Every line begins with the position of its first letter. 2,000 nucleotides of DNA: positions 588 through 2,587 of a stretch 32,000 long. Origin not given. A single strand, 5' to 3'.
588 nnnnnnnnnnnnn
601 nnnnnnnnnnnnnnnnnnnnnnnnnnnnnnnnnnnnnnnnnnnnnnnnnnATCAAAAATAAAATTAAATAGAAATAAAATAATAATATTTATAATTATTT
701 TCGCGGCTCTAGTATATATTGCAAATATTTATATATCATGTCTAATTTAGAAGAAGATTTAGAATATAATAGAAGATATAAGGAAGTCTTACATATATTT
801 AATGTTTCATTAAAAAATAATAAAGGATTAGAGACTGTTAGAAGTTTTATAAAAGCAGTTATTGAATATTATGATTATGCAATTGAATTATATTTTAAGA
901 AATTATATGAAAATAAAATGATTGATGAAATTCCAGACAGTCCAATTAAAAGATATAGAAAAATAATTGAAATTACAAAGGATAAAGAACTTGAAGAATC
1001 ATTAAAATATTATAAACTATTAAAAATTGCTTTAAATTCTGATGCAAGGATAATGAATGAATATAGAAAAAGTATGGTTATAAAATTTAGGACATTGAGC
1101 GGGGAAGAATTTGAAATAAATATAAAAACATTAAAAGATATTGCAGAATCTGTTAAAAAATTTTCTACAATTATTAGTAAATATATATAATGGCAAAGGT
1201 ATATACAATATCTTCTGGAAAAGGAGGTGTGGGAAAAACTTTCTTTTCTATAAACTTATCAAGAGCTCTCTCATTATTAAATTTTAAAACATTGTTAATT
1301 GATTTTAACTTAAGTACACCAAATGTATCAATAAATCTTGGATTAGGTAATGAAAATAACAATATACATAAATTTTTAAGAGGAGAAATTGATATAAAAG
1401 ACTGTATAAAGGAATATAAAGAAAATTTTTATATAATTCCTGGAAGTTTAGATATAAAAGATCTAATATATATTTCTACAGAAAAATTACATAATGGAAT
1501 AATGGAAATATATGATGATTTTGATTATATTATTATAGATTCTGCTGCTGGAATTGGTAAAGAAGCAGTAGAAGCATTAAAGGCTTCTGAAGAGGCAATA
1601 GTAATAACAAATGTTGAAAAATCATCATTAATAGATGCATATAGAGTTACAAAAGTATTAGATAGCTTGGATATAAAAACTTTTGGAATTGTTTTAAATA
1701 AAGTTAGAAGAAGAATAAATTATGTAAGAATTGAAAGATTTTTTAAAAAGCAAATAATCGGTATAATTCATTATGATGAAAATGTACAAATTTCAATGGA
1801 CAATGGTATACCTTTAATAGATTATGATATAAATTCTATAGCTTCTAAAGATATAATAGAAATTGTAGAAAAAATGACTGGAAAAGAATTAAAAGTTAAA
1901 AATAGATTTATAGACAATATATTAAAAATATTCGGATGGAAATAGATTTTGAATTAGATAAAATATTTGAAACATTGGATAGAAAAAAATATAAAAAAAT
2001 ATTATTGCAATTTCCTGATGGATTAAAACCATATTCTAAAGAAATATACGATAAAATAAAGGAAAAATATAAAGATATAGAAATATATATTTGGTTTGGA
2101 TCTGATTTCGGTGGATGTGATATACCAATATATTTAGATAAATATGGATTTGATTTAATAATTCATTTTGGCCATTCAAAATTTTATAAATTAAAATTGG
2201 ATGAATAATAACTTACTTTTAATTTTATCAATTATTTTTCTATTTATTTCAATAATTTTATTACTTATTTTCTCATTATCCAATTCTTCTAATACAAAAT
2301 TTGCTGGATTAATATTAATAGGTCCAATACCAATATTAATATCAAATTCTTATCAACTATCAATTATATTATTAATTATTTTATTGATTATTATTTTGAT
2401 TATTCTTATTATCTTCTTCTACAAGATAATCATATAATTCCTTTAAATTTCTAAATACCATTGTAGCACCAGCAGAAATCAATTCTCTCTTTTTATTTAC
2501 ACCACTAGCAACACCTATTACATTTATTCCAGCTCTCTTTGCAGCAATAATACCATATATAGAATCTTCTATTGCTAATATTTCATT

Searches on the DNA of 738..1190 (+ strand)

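Call 23: search_rna_families(sources=[L001, L002, L003, L004], threshold=evalue, max_evalue=0.01, show_alignments=4)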
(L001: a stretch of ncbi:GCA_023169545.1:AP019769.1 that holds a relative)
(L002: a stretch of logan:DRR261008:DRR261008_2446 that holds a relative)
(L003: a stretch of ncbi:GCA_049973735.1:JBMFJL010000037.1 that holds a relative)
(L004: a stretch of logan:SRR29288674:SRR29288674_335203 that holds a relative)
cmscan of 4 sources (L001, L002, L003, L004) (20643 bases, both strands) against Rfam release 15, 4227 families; matches with E-value up to 0.01: 6.
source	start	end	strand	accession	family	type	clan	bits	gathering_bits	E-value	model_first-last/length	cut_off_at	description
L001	1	794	-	RF02540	LSU_rRNA_archaea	Gene; rRNA;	CL00112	605.6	50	3.7e-189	1-818/2987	3'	Archaeal large subunit ribosomal RNA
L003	1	324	-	RF02540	LSU_rRNA_archaea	Gene; rRNA;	CL00112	255.8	50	1.6e-77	1-324/2987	3'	Archaeal large subunit ribosomal RNA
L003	2137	2371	-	RF00373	RNaseP_arch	Gene; ribozyme;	CL00002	85.6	84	1e-22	1-288/288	no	Archaeal RNase P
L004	1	236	-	RF00373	RNaseP_arch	Gene; ribozyme;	CL00002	64.3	84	4.6e-16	1-273/288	3'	Archaeal RNase P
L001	2591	2821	-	RF00373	RNaseP_arch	Gene; ribozyme;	CL00002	63.9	84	6.2e-16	1-288/288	no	Archaeal RNase P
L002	1822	2052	-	RF00373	RNaseP_arch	Gene; ribozyme;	CL00002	63.9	84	6.2e-16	1-288/288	no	Archaeal RNase P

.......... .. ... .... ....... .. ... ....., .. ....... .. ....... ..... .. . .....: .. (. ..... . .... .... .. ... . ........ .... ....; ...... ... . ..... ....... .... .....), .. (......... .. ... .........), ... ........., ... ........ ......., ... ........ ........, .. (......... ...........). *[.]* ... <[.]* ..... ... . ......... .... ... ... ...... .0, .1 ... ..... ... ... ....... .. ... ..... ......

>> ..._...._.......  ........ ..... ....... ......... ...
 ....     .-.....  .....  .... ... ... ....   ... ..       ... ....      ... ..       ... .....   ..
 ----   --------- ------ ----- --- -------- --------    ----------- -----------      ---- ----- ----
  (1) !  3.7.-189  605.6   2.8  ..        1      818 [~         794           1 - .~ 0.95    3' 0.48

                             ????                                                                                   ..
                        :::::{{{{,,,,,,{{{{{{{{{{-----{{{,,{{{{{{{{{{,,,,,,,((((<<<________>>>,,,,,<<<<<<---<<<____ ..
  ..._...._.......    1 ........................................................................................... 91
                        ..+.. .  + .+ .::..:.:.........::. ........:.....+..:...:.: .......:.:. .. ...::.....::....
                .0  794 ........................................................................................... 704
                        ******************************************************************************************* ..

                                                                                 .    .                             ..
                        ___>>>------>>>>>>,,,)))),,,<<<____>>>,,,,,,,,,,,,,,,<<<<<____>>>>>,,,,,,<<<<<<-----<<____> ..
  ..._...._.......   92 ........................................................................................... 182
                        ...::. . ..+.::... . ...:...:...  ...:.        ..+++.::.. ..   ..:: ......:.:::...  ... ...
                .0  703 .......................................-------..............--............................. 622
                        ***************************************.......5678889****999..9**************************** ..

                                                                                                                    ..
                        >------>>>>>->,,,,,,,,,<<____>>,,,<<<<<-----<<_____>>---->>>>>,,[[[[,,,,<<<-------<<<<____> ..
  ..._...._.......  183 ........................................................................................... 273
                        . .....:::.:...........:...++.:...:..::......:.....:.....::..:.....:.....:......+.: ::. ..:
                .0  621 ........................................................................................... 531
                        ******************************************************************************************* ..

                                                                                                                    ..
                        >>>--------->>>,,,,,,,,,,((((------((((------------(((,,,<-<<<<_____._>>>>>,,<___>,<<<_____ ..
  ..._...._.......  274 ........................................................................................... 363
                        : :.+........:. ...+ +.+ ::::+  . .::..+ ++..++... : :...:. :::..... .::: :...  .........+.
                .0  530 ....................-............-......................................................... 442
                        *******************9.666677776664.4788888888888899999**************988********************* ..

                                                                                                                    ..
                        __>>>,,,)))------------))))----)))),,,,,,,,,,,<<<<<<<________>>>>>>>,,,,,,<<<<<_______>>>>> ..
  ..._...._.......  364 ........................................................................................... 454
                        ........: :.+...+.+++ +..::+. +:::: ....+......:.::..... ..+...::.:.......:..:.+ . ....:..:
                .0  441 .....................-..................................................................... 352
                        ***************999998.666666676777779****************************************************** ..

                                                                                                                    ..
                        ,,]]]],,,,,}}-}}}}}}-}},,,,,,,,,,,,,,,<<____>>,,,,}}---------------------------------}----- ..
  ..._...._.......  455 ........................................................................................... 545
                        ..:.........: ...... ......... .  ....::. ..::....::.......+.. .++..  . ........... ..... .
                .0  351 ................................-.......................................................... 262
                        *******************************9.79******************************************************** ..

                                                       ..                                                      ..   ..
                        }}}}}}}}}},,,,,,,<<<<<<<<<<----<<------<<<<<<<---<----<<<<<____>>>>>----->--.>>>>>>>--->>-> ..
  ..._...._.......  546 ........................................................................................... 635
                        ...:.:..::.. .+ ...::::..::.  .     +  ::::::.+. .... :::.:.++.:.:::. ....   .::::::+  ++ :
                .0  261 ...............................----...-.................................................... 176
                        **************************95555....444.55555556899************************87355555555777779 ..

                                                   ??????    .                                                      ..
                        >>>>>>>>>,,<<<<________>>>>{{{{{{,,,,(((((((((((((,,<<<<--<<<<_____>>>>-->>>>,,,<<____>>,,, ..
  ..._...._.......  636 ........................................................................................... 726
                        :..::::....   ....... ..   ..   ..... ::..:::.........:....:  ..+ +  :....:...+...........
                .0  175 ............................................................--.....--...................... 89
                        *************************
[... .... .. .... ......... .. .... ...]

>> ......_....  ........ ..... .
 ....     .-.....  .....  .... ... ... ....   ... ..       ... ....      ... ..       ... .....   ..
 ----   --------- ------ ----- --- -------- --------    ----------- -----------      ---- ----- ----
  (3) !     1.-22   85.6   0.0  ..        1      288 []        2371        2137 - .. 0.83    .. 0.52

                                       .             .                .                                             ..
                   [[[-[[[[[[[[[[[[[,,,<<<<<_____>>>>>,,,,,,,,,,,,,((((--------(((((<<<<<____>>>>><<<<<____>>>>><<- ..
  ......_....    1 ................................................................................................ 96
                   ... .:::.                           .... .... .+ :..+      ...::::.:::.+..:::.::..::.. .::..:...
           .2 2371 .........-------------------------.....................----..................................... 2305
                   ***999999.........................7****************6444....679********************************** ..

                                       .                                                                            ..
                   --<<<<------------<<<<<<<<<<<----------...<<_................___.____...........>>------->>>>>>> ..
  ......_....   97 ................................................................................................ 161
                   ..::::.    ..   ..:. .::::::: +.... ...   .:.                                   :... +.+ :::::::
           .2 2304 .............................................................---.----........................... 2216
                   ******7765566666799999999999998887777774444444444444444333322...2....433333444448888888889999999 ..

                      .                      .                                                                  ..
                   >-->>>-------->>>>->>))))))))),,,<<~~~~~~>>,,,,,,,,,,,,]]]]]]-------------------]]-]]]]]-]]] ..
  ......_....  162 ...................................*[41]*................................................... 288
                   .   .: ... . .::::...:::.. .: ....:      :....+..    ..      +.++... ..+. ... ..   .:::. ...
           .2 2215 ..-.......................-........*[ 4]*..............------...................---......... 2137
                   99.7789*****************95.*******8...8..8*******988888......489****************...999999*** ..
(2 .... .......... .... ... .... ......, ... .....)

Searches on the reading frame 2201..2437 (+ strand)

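Call 11: search_protein_families(library=pfam, proteins=[window:2201-2437:+])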
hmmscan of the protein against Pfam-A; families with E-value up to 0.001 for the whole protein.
window:2201-2437:+ (78 aa): 1 family
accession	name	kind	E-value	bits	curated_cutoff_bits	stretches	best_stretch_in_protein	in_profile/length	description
PF01998.22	DUF131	-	1.9e-09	37.4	22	1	28-73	18-62/62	Protein of unknown function DUF131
